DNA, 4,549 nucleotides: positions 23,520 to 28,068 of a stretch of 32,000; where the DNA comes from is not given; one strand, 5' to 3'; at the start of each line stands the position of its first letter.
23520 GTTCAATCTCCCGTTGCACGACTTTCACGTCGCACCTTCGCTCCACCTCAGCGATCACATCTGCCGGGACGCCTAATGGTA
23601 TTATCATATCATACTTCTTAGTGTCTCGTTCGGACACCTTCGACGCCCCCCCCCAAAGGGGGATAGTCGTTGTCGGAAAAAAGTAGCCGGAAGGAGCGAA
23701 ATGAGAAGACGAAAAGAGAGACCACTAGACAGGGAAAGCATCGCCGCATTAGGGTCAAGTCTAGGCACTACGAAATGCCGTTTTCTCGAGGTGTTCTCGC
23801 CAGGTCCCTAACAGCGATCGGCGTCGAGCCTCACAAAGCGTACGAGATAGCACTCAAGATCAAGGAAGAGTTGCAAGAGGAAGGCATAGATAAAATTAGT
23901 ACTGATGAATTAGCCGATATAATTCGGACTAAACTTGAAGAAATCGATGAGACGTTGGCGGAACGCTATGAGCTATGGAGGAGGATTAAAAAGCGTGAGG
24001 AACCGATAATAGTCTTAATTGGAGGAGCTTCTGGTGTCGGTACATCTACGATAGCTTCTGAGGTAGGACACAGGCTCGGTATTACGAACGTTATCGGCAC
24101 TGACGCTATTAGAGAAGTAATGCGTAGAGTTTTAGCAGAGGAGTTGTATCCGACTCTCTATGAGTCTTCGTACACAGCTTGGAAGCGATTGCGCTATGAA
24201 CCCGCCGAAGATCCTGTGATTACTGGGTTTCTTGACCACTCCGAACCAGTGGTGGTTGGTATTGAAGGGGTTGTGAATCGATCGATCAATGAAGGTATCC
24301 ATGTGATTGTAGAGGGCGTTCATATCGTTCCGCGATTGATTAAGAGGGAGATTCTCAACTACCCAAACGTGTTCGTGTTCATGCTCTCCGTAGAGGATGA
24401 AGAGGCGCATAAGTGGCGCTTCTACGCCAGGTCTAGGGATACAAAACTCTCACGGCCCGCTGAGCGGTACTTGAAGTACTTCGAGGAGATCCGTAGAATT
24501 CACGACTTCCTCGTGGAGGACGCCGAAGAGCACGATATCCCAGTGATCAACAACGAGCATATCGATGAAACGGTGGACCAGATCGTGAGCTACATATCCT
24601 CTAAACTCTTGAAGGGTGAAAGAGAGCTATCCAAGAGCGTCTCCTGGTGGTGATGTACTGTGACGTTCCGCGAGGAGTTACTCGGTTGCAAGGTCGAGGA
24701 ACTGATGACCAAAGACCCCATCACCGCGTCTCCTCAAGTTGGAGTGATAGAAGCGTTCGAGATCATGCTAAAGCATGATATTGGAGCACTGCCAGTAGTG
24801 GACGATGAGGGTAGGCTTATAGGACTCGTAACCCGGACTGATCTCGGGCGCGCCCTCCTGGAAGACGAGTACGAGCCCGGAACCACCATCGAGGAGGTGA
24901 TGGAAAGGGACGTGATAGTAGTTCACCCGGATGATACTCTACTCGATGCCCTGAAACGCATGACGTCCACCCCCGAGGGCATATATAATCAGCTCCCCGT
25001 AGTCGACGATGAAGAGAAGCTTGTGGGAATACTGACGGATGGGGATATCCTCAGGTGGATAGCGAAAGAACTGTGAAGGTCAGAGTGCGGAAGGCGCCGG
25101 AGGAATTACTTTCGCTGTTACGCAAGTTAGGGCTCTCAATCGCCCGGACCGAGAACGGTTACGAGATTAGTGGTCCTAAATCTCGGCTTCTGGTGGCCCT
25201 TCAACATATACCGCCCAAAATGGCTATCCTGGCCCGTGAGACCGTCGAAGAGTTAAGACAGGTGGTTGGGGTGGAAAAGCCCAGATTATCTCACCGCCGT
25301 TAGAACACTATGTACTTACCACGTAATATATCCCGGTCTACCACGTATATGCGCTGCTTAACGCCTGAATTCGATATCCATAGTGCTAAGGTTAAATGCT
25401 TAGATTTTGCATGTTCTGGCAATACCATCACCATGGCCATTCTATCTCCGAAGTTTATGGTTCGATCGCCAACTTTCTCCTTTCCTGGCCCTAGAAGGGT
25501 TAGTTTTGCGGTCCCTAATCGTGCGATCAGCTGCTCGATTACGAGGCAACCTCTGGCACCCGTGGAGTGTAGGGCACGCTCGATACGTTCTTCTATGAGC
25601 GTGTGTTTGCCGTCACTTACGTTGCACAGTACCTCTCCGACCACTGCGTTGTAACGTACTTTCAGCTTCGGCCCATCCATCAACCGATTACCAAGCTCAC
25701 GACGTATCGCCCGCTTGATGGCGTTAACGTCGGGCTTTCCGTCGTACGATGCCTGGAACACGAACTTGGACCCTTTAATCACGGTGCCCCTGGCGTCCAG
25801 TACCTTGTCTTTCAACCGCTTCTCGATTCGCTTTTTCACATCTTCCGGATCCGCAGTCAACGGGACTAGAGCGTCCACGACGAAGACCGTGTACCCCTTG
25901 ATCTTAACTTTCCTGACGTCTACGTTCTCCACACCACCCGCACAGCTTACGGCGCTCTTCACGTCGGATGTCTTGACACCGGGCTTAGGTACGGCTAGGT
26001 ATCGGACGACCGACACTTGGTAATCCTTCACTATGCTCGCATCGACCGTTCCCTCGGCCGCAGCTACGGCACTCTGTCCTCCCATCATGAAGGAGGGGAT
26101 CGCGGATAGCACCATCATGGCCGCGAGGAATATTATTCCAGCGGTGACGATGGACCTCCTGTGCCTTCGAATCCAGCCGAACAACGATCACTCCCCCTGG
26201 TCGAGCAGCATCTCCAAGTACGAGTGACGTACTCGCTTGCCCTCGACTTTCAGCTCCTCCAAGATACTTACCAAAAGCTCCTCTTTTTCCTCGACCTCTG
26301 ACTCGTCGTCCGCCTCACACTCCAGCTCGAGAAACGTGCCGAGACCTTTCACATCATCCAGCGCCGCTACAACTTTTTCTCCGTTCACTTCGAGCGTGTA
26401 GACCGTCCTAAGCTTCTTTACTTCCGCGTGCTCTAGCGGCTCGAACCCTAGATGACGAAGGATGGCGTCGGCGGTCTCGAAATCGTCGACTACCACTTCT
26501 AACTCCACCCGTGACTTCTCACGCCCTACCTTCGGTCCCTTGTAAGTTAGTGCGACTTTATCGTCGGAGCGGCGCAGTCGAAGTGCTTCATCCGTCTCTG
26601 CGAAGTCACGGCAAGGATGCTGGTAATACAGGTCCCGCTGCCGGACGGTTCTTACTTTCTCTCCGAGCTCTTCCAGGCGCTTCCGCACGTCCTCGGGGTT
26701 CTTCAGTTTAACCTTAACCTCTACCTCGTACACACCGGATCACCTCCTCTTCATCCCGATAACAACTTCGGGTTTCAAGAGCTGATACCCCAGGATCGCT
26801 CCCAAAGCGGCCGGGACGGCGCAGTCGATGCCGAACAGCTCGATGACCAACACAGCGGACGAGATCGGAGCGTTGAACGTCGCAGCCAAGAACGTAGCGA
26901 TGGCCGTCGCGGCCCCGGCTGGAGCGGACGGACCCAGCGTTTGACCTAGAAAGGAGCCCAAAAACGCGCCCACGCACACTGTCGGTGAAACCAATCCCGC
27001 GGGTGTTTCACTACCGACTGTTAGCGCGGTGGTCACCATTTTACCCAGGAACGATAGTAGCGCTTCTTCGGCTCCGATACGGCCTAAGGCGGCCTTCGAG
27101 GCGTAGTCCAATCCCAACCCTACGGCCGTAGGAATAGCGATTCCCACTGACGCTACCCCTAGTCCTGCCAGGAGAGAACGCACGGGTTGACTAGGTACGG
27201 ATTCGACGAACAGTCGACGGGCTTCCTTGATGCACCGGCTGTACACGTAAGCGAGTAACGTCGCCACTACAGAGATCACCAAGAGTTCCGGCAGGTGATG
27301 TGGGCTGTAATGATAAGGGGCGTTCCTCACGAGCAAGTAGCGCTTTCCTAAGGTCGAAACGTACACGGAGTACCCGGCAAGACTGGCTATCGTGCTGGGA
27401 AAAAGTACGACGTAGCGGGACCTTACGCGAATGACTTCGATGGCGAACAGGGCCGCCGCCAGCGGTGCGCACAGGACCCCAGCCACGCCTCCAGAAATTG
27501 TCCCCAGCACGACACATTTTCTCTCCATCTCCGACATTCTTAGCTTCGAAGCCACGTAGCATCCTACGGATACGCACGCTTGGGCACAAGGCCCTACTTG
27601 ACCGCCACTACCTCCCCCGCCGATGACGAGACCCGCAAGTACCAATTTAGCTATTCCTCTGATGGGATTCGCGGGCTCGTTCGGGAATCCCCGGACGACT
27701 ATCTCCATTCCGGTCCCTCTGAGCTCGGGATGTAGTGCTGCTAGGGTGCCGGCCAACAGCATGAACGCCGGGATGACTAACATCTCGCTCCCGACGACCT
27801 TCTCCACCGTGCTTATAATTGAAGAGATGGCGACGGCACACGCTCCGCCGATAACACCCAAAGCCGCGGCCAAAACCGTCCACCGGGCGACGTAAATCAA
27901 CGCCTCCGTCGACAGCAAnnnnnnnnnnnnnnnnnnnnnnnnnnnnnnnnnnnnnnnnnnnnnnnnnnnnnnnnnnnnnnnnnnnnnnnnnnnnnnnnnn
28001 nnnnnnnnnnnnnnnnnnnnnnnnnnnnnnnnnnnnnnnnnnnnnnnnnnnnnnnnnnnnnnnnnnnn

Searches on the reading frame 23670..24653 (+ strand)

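Call 63: search_protein_families(library=pfam, proteins=[window:23670-24653:+], max_evalue=0.001)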
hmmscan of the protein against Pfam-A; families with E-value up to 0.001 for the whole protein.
window:23670-24653:+ (327 aa): 1 family
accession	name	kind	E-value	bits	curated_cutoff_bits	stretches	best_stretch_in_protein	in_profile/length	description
PF03477.21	ATP-cone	-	1.3e-11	45.3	25.8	1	29-108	4-87/88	ATP cone domain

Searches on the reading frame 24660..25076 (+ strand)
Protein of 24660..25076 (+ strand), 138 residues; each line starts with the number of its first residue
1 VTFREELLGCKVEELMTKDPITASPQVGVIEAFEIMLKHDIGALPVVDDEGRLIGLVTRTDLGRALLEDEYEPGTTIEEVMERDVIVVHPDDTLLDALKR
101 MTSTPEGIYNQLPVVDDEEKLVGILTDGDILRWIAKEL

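Call 87: search_protein_families(library=pfam, proteins=[window:24660-25076:+], max_evalue=0.001)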
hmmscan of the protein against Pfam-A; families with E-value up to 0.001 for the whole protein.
window:24660-25076:+ (138 aa): 1 family
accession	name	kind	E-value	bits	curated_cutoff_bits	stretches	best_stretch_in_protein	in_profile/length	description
PF00571.33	CBS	-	1.1e-37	128.6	24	2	12-67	1-56/57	CBS domain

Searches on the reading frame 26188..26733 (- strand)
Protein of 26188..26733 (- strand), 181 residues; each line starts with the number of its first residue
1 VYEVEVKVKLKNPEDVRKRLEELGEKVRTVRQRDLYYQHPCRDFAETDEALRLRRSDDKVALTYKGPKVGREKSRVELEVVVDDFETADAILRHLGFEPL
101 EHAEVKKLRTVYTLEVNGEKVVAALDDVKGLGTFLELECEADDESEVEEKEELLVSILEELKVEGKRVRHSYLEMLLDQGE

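Call 63: search_protein_families(library=pfam, proteins=[window:26188-26733:-], max_evalue=0.001)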
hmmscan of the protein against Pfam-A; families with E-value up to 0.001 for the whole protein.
window:26188-26733:- (181 aa): 1 family
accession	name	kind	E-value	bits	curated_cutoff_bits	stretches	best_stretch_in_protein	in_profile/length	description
PF01928.26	CYTH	-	2.8e-36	125.5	23.2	1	1-172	1-179/179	CYTH domain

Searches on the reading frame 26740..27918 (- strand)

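Call 63: search_protein_families(library=pfam, proteins=[window:26740-27918:-], max_evalue=0.001)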
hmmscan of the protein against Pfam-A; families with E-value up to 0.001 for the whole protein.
window:26740-27918:- (392 aa): 1 family
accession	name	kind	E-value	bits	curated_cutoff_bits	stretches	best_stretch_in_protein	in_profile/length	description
PF00654.25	Voltage_CLC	-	3.4e-49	168.3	24.8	1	87-380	39-344/346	Voltage gated chloride channel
